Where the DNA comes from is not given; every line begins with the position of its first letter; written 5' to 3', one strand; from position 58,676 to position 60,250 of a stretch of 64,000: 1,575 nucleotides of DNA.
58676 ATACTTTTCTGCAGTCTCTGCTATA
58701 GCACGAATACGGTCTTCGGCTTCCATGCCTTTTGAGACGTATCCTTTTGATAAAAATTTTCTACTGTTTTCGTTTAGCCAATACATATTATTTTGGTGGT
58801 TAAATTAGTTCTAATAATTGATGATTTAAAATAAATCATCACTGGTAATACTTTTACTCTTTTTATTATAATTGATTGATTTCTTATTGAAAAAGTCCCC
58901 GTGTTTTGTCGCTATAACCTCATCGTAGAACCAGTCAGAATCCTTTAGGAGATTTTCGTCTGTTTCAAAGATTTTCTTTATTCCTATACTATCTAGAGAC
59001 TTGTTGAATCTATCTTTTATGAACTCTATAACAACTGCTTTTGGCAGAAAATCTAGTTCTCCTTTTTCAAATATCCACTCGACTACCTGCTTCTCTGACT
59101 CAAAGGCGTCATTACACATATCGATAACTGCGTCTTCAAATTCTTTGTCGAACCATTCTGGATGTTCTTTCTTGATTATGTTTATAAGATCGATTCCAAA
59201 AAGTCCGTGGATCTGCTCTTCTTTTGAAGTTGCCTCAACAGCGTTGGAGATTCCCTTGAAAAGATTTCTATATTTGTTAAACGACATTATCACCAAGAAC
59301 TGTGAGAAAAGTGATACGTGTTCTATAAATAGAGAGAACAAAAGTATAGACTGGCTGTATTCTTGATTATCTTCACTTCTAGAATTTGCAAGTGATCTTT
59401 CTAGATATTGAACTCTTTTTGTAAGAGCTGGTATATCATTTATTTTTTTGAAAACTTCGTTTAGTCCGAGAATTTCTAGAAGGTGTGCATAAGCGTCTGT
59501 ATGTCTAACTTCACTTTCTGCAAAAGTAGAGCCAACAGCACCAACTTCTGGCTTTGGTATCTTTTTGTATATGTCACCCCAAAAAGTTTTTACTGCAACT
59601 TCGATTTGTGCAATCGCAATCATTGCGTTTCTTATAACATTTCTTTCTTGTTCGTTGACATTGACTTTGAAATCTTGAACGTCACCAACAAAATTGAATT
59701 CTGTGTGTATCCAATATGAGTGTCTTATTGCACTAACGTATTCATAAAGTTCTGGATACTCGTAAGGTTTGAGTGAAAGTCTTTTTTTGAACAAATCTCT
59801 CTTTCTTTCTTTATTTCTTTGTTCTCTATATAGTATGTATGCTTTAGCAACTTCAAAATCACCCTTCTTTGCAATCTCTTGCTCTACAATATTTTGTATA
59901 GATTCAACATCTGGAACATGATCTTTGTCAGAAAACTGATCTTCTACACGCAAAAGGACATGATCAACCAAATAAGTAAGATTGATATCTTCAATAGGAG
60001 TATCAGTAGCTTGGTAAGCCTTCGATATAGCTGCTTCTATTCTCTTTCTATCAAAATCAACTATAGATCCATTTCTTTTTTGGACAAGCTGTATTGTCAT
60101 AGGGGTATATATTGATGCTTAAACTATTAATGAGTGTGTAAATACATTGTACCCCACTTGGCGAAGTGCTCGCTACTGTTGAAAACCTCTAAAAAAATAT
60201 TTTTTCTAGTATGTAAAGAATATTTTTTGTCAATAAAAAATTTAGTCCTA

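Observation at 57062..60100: RNR operon with the ATP-cone on the radical-generating subunit (NrdB) and none on NrdA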

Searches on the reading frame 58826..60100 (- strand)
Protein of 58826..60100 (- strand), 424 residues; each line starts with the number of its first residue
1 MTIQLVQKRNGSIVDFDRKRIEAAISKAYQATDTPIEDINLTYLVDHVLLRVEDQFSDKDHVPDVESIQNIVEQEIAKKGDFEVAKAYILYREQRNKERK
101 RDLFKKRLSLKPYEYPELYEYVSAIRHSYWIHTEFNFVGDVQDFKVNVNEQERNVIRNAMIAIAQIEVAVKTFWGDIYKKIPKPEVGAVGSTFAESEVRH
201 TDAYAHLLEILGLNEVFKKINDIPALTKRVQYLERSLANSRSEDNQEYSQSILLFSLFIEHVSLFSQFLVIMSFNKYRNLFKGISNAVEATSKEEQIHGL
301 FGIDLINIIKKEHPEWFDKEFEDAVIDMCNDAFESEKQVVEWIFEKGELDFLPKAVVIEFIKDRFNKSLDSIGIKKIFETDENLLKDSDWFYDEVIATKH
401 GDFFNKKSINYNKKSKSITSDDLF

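Call 3: search_protein_families(library=pfam, proteins=[window:58826-60100:-], max_evalue=0.01)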
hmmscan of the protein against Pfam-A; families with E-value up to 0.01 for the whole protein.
window:58826-60100:- (424 aa): 2 families
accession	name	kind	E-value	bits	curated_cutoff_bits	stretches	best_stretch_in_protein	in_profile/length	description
PF00268.27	Ribonuc_red_sm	-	4.5e-60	203.8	33.6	1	108-382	2-279/281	Ribonucleotide reductase, small chain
PF03477.21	ATP-cone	-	4.6e-22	78.8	25.8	1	6-96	3-87/88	ATP cone domain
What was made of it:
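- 58826..60100 (-): nrdB: class Id (NrdBi) radical-generating subunit, 424 aa, ATP-cone + ferritin-like core + NrdA-binding tail. Pfam domains in call 3.
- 59813..60085 (-): ATP-cone domain of NrdB (residues 6-96 by Pfam; the functional domain is about residues 1-103). PF03477 E 4.6e-22 (call 3).
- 58955..59779 (-): Ferritin-like dimetal core of NrdB (residues 108-382). PF00268 E 4.5e-60 (call 3).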

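Call 4: search_protein_families(library=ncbifam, proteins=[window:58826-60100:-], max_evalue=0.01)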
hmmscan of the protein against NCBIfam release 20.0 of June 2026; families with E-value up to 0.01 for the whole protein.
window:58826-60100:- (424 aa): 15 families
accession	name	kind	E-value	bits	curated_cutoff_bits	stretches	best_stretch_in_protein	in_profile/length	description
NF007186.0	PRK09614.1-5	equivalog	1.4e-45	155.8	237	1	100-424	4-322/328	ribonucleotide-diphosphate reductase subunit beta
NF007184.0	PRK09614.1-3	equivalog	4.7e-28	98.5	310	1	110-423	35-346/346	ribonucleotide-diphosphate reductase subunit beta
NF005550.0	PRK07209.1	equivalog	1e-26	93.7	309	1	109-414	64-377/383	ribonucleotide-diphosphate reductase subunit beta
NF009398.0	PRK12759.1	equivalog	1.8e-25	89.9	649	1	109-413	99-397/410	bifunctional gluaredoxin/ribonucleoside-diphosphate reductase subunit beta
NF009028.0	PRK12364.1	equivalog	1.1e-17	63.4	1377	1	6-162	3-153/842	ribonucleoside-diphosphate reductase subunit alpha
NF006126.0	PRK08270.1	equivalog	3.4e-17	61.9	548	1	4-102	3-95/684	ribonucleoside triphosphate reductase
NF005497.0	PRK07111.1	equivalog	6.1e-16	57.9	764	1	3-101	2-97/746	anaerobic ribonucleoside triphosphate reductase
NF006207.0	PRK08332.1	equivalog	8.1e-16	56.5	2400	1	1-108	1-108/1684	vitamin B12-dependent ribonucleotide reductase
NF009029.0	PRK12365.1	equivalog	2.9e-13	48.7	1350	1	5-101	119-220/1046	ribonucleoside-diphosphate reductase subunit alpha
NF005010.0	PRK06406.1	subfamily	4.2e-13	48.4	1125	1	3-101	4-101/771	vitamin B12-dependent ribonucleotide reductase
NF006732.0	PRK09263.1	equivalog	5.2e-13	48.3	657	1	5-101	4-94/712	anaerobic ribonucleoside-triphosphate reductase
NF005544.0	PRK07207.1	equivalog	2.4e-12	45.5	965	1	6-103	36-138/965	ribonucleoside-diphosphate reductase subunit alpha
TIGR04171.1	RNR_1b_NrdF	exception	1.3e-11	44.4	355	1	127-422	23-312/316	class 1b ribonucleoside-diphosphate reductase subunit beta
NF006576.0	PRK09101.1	equivalog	1.5e-06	27.3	346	1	259-385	204-333/376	class Ia ribonucleoside-diphosphate reductase subunit beta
NF006198.0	PRK08326.1-1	subfamily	4.5e-05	22.8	274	1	128-376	37-290/308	R2-like ligand-binding oxidase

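Call 6: search_solved_structures(query=window:58826-60100:-, show_alignments=2)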
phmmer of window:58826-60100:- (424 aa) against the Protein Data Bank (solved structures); distinct sequences matched with E-value up to 0.001: 25.
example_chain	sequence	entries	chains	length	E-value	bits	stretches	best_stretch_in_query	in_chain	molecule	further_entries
5olk_A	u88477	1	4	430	8.6e-169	565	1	3-424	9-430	Ribonucleoside-diphosphate reductase, beta subunit 1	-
6sf4_A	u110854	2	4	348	2e-157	527.6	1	96-424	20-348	Ribonucleoside-diphosphate reductase, beta subunit 1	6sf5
8dq3_A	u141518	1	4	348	1.6e-117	396.2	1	95-424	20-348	Ribonucleoside-diphosphate reductase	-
8dq4_A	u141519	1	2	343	2.8e-94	319.7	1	102-424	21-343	Ribonucleoside-diphosphate reductase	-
6cwo_A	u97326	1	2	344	4.6e-94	319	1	102-424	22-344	Ribonucleotide reductase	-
8dq5_A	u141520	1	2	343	3.7e-93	316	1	102-424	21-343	Ribonucleoside-diphosphate reductase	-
6cwq_A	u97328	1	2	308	1.5e-87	297.6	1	102-406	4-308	Ribonucleotide reductase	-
6cwp_A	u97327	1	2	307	3.3e-86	293.1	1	102-398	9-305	Ribonucleotide reductase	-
9dws_A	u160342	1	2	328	1.9e-23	86.5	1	109-412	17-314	ribonucleoside-diphosphate reductase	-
2ani_A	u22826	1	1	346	3.1e-22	82.4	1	110-413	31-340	Ribonucleoside-diphosphate reductase beta subunit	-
1syy_A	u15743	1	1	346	1.2e-21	80.6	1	110-413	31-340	Ribonucleoside-diphosphate reductase beta chain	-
4d8f_A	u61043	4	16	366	1.5e-21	80.2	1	110-413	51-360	Ribonucleoside-diphosphate reductase subunit beta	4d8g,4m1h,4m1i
6y2n_A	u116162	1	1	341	6.4e-18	68.3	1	110-412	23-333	Ribonucleoside-diphosphate reductase subunit beta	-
8p23_A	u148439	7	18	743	6.5e-10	41.9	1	3-107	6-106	Anaerobic ribonucleoside-triphosphate reductase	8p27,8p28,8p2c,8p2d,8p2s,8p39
8erw_A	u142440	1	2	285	1.8e-08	37.2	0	74-107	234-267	C2HR4_8r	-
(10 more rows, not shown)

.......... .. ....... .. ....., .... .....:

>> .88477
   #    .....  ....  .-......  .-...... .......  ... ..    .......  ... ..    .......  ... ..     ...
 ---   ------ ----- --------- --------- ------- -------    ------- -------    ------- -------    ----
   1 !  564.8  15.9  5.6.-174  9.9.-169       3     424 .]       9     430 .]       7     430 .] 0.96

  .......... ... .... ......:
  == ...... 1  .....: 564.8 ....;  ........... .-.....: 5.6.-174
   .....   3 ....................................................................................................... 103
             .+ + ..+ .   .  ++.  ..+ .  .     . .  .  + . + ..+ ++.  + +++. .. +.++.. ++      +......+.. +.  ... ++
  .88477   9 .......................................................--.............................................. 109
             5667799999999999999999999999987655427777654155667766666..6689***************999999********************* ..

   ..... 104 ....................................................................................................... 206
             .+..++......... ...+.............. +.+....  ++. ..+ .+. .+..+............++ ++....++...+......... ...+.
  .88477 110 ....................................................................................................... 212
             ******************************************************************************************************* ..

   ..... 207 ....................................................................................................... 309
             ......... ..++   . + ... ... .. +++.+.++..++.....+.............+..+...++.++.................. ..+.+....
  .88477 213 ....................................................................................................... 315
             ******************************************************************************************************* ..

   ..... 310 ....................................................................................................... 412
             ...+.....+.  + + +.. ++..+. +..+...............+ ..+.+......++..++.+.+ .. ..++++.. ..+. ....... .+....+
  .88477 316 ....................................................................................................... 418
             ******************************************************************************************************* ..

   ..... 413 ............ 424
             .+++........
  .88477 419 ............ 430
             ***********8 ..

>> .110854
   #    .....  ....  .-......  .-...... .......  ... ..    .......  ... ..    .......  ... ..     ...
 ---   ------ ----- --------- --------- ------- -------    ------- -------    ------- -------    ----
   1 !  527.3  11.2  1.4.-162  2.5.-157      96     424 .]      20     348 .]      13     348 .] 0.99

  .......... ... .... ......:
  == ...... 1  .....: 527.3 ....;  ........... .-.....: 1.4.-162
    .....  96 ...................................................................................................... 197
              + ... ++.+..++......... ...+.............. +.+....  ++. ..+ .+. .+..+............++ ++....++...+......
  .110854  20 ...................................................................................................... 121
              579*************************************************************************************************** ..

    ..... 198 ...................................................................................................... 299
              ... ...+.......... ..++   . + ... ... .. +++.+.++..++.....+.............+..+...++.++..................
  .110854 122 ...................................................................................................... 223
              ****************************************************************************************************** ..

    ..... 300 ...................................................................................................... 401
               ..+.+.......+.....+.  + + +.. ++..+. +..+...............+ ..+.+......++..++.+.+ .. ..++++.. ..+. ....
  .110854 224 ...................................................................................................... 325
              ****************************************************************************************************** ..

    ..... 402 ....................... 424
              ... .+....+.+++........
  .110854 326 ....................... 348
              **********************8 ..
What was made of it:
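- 58826..60100 (-): Full-length match to 5OLK in call 6.
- On Class Id RNR, beta subunit (NrdBi): 5OLK E 8.6e-169 over the full length; 6SF4, 8DQ3 and 6CWO come next; class Ic, Ia and Ib are far weaker (call 6).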

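Call 14: find_related_loci(query=window:58826-60100:-, collection=genome_contigs, flank=6000)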
Query window:58826-60100:- (424 aa) in genome_contigs; peptide patterns used: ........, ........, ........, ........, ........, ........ (x = any residue, [..] = any of these).
600 stretches matched a pattern (row limit reached: there are more); 544 encode a relative of the query (tblastn E <= 1e-3); the best 80 are kept; 80 distinct loci.
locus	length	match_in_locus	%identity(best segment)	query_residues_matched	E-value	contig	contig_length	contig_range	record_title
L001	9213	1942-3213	83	1-424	0e+0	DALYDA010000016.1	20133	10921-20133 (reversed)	MAG TPA_asm: Candidatus Paceibacterota bacterium isolate CTOTU14215 NODE_583_length_20133_cov_4.724026, whole genome sho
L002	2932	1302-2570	80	1-424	0e+0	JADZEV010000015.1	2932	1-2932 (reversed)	MAG: Candidatus Nomurabacteria bacterium isolate SJ839 c_000000619060, whole genome shotgun sequence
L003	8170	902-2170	80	1-424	0e+0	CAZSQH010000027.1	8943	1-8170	MAG TPA_asm: uncultured Candidatus Saccharibacteria bacterium isolate SRP342105_co1_312 genome assembly, contig: NODE_10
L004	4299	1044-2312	80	1-424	0e+0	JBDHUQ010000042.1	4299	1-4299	MAG: Candidatus Paceibacteria bacterium isolate AS-MESO-OLR.234 NODE_81065_length_4299_cov_5.731407, whole genome shotgu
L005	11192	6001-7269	81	1-424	0e+0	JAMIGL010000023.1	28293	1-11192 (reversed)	MAG: Candidatus Paceibacterota bacterium isolate UR_AS_metabat.84 k201_348404, whole genome shotgun sequence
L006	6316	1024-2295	79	1-424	0e+0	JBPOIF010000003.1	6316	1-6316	MAG: Candidatus Nomurabacteria bacterium isolate MAG_725 c_000000444828, whole genome shotgun sequence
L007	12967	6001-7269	80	1-424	0e+0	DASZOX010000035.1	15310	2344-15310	MAG TPA_asm: Candidatus Paceibacterota bacterium isolate SMAG_U5956 k141_736020, whole genome shotgun sequence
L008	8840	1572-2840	80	1-424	0e+0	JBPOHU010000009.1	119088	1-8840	MAG: Candidatus Nomurabacteria bacterium isolate MAG_26 c_000000384636, whole genome shotgun sequence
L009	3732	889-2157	80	1-424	0e+0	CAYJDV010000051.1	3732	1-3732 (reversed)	MAG TPA_asm: uncultured Candidatus Saccharibacteria bacterium isolate ERP123247_co1_29 genome assembly, contig: NODE_182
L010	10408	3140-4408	79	1-424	0e+0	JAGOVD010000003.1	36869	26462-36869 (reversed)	MAG: Candidatus Paceibacterota bacterium isolate Gw_Eff_bin_539 Gw_Eff_1989_length_36869_cov_7.239127, whole genome shot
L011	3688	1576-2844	80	1-424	0e+0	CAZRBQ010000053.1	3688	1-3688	MAG TPA_asm: uncultured Candidatus Saccharibacteria bacterium isolate SRP278252_co1_244 genome assembly, contig: NODE_52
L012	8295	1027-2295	78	1-424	0e+0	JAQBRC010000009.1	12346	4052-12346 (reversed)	MAG: Candidatus Nomurabacteria bacterium isolate RYN_389 scaffold_420800, whole genome shotgun sequence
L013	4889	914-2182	79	1-424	0e+0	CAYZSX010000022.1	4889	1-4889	MAG TPA_asm: uncultured Candidatus Saccharibacteria bacterium isolate SRP133034_co1_51 genome assembly, contig: NODE_143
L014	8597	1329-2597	78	1-424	0e+0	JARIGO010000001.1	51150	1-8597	MAG: Candidatus Nomurabacteria bacterium isolate CullarsAll.DT.14 k141_146118, whole genome shotgun sequence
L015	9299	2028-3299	78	1-424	0e+0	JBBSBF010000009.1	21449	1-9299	MAG: Candidatus Paceibacteria bacterium isolate La6_metabat2.104 La6_metabat2.104_K_3631380_L_21449_cov_11.9959, whole g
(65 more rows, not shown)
